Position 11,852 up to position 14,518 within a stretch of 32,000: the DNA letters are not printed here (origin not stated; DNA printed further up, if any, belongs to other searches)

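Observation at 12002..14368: Unusual tri-modular GT47(exostosin)-TPR-GT9-like protein with a neighbouring half-size paralog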

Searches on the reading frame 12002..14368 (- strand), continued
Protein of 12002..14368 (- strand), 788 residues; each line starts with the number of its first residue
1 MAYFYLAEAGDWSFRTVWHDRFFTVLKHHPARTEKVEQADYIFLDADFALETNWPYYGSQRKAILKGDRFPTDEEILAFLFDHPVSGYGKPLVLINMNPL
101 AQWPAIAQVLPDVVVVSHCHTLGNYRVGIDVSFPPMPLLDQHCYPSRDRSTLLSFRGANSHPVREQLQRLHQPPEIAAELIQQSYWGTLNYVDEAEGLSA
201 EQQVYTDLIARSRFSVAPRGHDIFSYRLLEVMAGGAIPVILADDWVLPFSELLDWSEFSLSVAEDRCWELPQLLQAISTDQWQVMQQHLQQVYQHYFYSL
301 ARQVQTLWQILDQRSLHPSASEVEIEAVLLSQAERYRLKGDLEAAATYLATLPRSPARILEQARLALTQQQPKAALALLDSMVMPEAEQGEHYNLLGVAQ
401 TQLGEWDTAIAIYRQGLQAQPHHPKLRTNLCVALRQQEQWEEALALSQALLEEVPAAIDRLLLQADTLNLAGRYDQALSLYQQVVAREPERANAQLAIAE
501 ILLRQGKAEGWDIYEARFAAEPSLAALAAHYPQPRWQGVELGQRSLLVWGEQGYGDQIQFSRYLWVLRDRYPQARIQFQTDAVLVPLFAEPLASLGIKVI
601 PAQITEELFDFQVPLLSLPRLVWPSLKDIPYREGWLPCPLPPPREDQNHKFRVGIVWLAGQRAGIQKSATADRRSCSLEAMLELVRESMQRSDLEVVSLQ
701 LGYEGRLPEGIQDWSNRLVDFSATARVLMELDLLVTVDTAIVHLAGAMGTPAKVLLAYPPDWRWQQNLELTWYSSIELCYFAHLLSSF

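Call 54: search_protein_families(library=pfam, proteins=[P0198, P0257, P0262, P0189, P0315, P0170], max_evalue=0.00001)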
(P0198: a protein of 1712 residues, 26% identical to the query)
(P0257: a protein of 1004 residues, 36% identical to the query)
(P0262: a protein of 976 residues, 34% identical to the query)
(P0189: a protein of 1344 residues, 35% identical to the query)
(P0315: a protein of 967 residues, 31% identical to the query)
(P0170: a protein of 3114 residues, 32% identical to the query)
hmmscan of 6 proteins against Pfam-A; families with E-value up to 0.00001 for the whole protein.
P0198 (1712 aa): 20 families
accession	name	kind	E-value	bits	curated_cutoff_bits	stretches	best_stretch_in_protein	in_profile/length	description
PF13414.12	TPR_11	-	1.3e-140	457.3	26.8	13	1203-1242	1-40/42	TPR repeat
PF00515.34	TPR_1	-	6.7e-133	428.1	27.8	9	1230-1263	1-34/34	Tetratricopeptide repeat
PF07719.23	TPR_2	-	3.3e-103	329.9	27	1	1230-1263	1-34/34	Tetratricopeptide repeat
PF13431.12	TPR_17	-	7.4e-87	278.9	24.4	0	1219-1250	2-33/34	Tetratricopeptide repeat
PF13181.12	TPR_8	-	5.2e-81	260.4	25.7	1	1230-1263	1-34/34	Tetratricopeptide repeat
PF13371.12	TPR_9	-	2.5e-58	194.5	35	1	441-492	10-61/73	Tetratricopeptide repeat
PF13432.12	TPR_16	-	1.2e-56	189.1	32.7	2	1168-1229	3-64/65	Tetratricopeptide repeat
PF13424.12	TPR_12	-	2.7e-46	156.1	30.1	0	1268-1328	14-75/77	Tetratricopeptide repeat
PF14559.12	TPR_19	-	9e-34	116.1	25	0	1107-1163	4-60/68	Tetratricopeptide repeat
PF13428.12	TPR_14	-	4.7e-33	110.7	23.5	0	1231-1270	2-41/44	Tetratricopeptide repeat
PF03016.20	Exostosin_GT47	-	1.5e-24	87.3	33.4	1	97-275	106-291/293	Exostosin GT47 domain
PF13374.12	TPR_10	-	1e-20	73.5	27.5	0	393-421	3-31/42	Tetratricopeptide repeat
PF23914.1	TPR_CcmH_CycH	-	1.4e-16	61.2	42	0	1095-1160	87-153/158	Cytochrome c-type biogenesis protein H TPR domain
PF13174.12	TPR_6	-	2.3e-15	56.5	26.3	0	1231-1262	1-32/33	Tetratricopeptide repeat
PF01239.28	PPTA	-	6.3e-15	54.3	29.5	0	1314-1343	1-30/32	Protein prenyltransferase alpha subunit repeat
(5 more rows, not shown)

P0257 (1004 aa): 23 families
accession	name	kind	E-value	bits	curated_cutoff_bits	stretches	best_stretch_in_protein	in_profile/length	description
PF13431.12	TPR_17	-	6.2e-51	166.9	24.4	2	115-147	1-33/34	Tetratricopeptide repeat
PF00515.34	TPR_1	-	5.6e-50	165.7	27.8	1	649-682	1-34/34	Tetratricopeptide repeat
PF13432.12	TPR_16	-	8.7e-49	164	32.7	7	620-682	2-64/65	Tetratricopeptide repeat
PF07719.23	TPR_2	-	1.1e-48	159.8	27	1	649-682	1-34/34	Tetratricopeptide repeat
PF13414.12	TPR_11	-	3.4e-48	161.5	26.8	5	656-693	1-38/42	TPR repeat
PF13181.12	TPR_8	-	2.3e-41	136.8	25.7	1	649-682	1-34/34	Tetratricopeptide repeat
PF13424.12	TPR_12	-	1.8e-35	121.4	30.1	4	620-679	8-75/77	Tetratricopeptide repeat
PF14559.12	TPR_19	-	5.6e-32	110.3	25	2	40-92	5-57/68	Tetratricopeptide repeat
PF13428.12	TPR_14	-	3.1e-29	98.9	23.5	0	653-690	5-42/44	Tetratricopeptide repeat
PF13374.12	TPR_10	-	4.2e-21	74.7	27.5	0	195-225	2-32/42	Tetratricopeptide repeat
PF13176.12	TPR_7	-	4.7e-21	73.5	27.9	0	656-681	6-31/36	Tetratricopeptide repeat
PF24575.1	TPR_Slam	-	3.3e-17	63.3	35.2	0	202-240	54-92/104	Surface lipoprotein assembly modifier, N-terminal TPR repeats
PF13371.12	TPR_9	-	1.7e-12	47.6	35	0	624-686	4-66/73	Tetratricopeptide repeat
PF17874.7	TPR_MalT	-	1.8e-12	47.6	45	0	142-232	16-117/336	MalT-like TPR region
PF13174.12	TPR_6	-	7.2e-12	45.6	26.3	0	196-227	1-32/33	Tetratricopeptide repeat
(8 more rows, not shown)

P0262 (976 aa): 24 families
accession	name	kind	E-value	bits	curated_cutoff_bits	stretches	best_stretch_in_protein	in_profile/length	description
PF13414.12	TPR_11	-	5.6e-57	189.6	26.8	6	190-226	6-42/42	TPR repeat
PF00515.34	TPR_1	-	5.6e-53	175.2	27.8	3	178-210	1-33/34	Tetratricopeptide repeat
PF07719.23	TPR_2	-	7e-50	163.5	27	1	178-210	1-33/34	Tetratricopeptide repeat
PF13431.12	TPR_17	-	1.5e-48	159.4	24.4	2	64-96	1-33/34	Tetratricopeptide repeat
PF13432.12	TPR_16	-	1.3e-46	157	32.7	5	150-212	3-65/65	Tetratricopeptide repeat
PF14559.12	TPR_19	-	2.9e-42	143.3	25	6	88-151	3-66/68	Tetratricopeptide repeat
PF13424.12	TPR_12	-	4.2e-39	133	30.1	3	111-174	4-75/77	Tetratricopeptide repeat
PF13428.12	TPR_14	-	7.7e-37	122.4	23.5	0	179-220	2-43/44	Tetratricopeptide repeat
PF13176.12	TPR_7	-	9.7e-37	122.4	27.9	0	112-141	1-30/36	Tetratricopeptide repeat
PF13181.12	TPR_8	-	6e-32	107.5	25.7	0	178-210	1-33/34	Tetratricopeptide repeat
PF13174.12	TPR_6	-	1.9e-24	85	26.3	0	78-103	2-27/33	Tetratricopeptide repeat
PF24575.1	TPR_Slam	-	2.1e-24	86.4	35.2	0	183-223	52-92/104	Surface lipoprotein assembly modifier, N-terminal TPR repeats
PF12895.13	ANAPC3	-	4.1e-24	85.1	27.2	1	21-99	2-79/82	Anaphase-promoting complex, cyclosome, subunit 3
PF13374.12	TPR_10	-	7e-24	83.5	27.5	0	78-103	4-29/42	Tetratricopeptide repeat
PF13371.12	TPR_9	-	9.4e-19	67.6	35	0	60-107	13-60/73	Tetratricopeptide repeat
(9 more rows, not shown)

P0189 (1344 aa): 22 families
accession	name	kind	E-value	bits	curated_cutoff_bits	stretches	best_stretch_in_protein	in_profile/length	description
PF13414.12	TPR_11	-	3.5e-63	209.5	26.8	6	506-536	8-38/42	TPR repeat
PF00515.34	TPR_1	-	1.3e-54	180.3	27.8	4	526-559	1-34/34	Tetratricopeptide repeat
PF07719.23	TPR_2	-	6.5e-52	169.8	27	3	1001-1030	5-34/34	Tetratricopeptide repeat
PF13432.12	TPR_16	-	9.1e-47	157.5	32.7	4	968-1031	2-65/65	Tetratricopeptide repeat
PF13181.12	TPR_8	-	9.4e-45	147.4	25.7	2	999-1030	3-34/34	Tetratricopeptide repeat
PF13431.12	TPR_17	-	3e-44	146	24.4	0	515-546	2-33/34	Tetratricopeptide repeat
PF14559.12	TPR_19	-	7.9e-36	122.7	25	2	57-119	3-65/68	Tetratricopeptide repeat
PF13428.12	TPR_14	-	6.7e-34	113.3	23.5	0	1001-1037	5-41/44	Tetratricopeptide repeat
PF13424.12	TPR_12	-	5.4e-33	113.5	30.1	1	467-522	12-75/77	Tetratricopeptide repeat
PF13176.12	TPR_7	-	7.8e-22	75.9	27.9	0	1002-1031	4-35/36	Tetratricopeptide repeat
PF13374.12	TPR_10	-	4.8e-21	74.5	27.5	0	997-1026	2-31/42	Tetratricopeptide repeat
PF24575.1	TPR_Slam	-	1.7e-20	73.8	35.2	0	1004-1042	54-92/104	Surface lipoprotein assembly modifier, N-terminal TPR repeats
PF13371.12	TPR_9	-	8.9e-20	70.9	35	0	467-526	4-63/73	Tetratricopeptide repeat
PF23914.1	TPR_CcmH_CycH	-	1.6e-17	64.2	42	1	923-1031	44-155/158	Cytochrome c-type biogenesis protein H TPR domain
PF13174.12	TPR_6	-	1.9e-16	59.9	26.3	0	13-43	2-32/33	Tetratricopeptide repeat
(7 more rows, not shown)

P0315 (967 aa): 20 families
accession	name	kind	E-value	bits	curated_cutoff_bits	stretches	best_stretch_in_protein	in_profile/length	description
PF07719.23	TPR_2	-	2.2e-46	152.6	27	1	95-127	2-34/34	Tetratricopeptide repeat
PF13414.12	TPR_11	-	2.4e-45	152.4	26.8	3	101-142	1-42/42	TPR repeat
PF00515.34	TPR_1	-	8.2e-42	139.8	27.8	2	61-91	2-32/34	Tetratricopeptide repeat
PF13432.12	TPR_16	-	2.7e-36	124.1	32.7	4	39-93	9-64/65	Tetratricopeptide repeat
PF13181.12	TPR_8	-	7.4e-32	107.2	25.7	0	61-92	2-33/34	Tetratricopeptide repeat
PF13424.12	TPR_12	-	7.3e-30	103.4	30.1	3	61-123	4-74/77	Tetratricopeptide repeat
PF13428.12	TPR_14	-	5.1e-29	98.2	23.5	0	129-170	2-43/44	Tetratricopeptide repeat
PF13431.12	TPR_17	-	5.5e-27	92.2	24.4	1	82-115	1-34/34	Tetratricopeptide repeat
PF14559.12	TPR_19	-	5.8e-25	87.8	25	1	72-127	3-58/68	Tetratricopeptide repeat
PF13176.12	TPR_7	-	1.1e-16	59.8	27.9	0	64-92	3-33/36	Tetratricopeptide repeat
PF01075.23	Glyco_transf_9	-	1.9e-14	54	22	1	877-912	173-208/247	Glycosyltransferase family 9 (heptosyltransferase)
PF13174.12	TPR_6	-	3.3e-14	52.9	26.3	0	63-93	3-33/33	Tetratricopeptide repeat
PF13429.12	TPR_15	-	8.4e-13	48.8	26.2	0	69-184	155-270/280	Tetratricopeptide repeat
PF13374.12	TPR_10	-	5.1e-12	45.8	27.5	0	61-89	3-31/42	Tetratricopeptide repeat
PF23914.1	TPR_CcmH_CycH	-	1.5e-11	44.8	42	0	66-159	56-152/158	Cytochrome c-type biogenesis protein H TPR domain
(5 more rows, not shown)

P0170 (3114 aa): 44 families (the best 25 are shown)
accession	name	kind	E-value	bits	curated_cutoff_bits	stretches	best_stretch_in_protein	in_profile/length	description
PF00515.34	TPR_1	-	1.9e-228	730.6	27.8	12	1295-1327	2-34/34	Tetratricopeptide repeat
PF13414.12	TPR_11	-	1.1e-213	691.1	26.8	15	1303-1342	3-42/42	TPR repeat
PF07719.23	TPR_2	-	7.2e-193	609.6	27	5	1295-1326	2-33/34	Tetratricopeptide repeat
PF13431.12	TPR_17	-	6.2e-153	485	24.4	0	718-751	1-34/34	Tetratricopeptide repeat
PF13181.12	TPR_8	-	1.1e-148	471.4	25.7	3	1295-1326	2-33/34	Tetratricopeptide repeat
PF13432.12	TPR_16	-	3e-147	478.6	32.7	10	1298-1361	1-64/65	Tetratricopeptide repeat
PF13424.12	TPR_12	-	6.6e-127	414.4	30.1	15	191-250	8-75/77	Tetratricopeptide repeat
PF13428.12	TPR_14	-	4.6e-113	358.1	23.5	1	1196-1233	5-42/44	Tetratricopeptide repeat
PF14559.12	TPR_19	-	1.5e-102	336.4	25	5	1272-1326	3-57/68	Tetratricopeptide repeat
PF13176.12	TPR_7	-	7e-97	309.8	27.9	0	1296-1326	1-31/36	Tetratricopeptide repeat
PF13374.12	TPR_10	-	7e-74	242.4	27.5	1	732-759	4-31/42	Tetratricopeptide repeat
PF13371.12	TPR_9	-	1.5e-72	240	35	1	99-150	10-61/73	Tetratricopeptide repeat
PF13174.12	TPR_6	-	2.4e-60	197.6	26.3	0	1261-1291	1-31/33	Tetratricopeptide repeat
PF23914.1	TPR_CcmH_CycH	-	7.3e-58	195.3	42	2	1219-1324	43-151/158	Cytochrome c-type biogenesis protein H TPR domain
PF24575.1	TPR_Slam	-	2e-56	189.3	35.2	1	639-712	26-97/104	Surface lipoprotein assembly modifier, N-terminal TPR repeats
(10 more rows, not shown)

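Call 56: find_encoding_contigs(protein=P0198, flank=8000, max_places=2)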
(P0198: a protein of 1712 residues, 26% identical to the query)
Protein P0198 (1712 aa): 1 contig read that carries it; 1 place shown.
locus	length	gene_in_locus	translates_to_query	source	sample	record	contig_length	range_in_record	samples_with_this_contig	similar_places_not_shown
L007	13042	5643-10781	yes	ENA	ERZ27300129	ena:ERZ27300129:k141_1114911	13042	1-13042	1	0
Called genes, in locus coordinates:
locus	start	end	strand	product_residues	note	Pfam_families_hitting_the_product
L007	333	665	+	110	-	PF11225:DUF3024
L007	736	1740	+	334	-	PF13442:Cytochrome_CBB3 (weak)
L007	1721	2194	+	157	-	PF01814:Hemerythrin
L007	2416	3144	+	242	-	PF10114:PocR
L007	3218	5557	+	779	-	PF08448:PAS_4 (faint), PF00989:PAS (faint), PF13188:PAS_8 (weak), PF08447:PAS_3 (weak), PF13426:PAS_9, PF00512:HisKA (weak), PF02518:HATPase_c, PF00072:Response_reg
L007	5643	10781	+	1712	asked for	PF03016:Exostosin_GT47, PF13414:TPR_11, PF00515:TPR_1, PF13414:TPR_11, PF13414:TPR_11, PF13414:TPR_11, PF00515:TPR_1, PF13414:TPR_11, +32 more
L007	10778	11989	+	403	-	PF13692:Glyco_trans_1_4, PF00534:Glycos_transf_1, PF13524:Glyco_trans_1_2 (weak), PF20706:GT4-conflict (weak)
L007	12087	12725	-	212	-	PF13186:SPASM (weak)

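Call 57: list_cluster_members(proteins=[P0198, P0170, P0172, P0189, P0257, P0027])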
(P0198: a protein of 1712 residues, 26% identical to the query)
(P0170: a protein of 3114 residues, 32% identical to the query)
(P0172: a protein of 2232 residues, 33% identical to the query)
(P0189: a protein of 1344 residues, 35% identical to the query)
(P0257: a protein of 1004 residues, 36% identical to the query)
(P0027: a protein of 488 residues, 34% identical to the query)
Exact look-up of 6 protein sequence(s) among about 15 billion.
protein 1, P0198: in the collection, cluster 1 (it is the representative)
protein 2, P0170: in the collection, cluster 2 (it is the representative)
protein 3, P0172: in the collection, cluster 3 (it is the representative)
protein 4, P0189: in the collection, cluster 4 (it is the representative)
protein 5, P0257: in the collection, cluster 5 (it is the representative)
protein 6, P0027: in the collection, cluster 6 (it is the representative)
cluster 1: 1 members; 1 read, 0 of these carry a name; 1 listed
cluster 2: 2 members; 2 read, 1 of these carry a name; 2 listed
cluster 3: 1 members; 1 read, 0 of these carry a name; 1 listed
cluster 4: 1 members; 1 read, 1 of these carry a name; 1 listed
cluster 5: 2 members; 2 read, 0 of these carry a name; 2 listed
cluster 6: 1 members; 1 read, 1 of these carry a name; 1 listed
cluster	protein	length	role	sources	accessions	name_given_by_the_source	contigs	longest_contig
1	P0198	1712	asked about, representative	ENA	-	-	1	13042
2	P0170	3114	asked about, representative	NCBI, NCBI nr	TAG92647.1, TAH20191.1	MAG: tetratricopeptide repeat protein [Oscillatoriales cyanobacterium]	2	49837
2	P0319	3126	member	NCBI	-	-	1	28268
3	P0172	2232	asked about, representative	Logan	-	-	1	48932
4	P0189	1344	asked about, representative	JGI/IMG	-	tetratricopeptide (TPR) repeat protein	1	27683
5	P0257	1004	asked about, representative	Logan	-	-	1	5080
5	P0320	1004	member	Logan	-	-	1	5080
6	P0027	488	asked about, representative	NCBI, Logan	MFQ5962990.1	MAG: exostosin family protein [Candidatus Scalinduaceae bacterium]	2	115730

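Call 71: search_protein_families(library=padloc, proteins=[window:12005-14368:-], max_evalue=0.001)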
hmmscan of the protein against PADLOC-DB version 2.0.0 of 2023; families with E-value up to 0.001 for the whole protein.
window:12005-14368:- (788 aa): 0 families
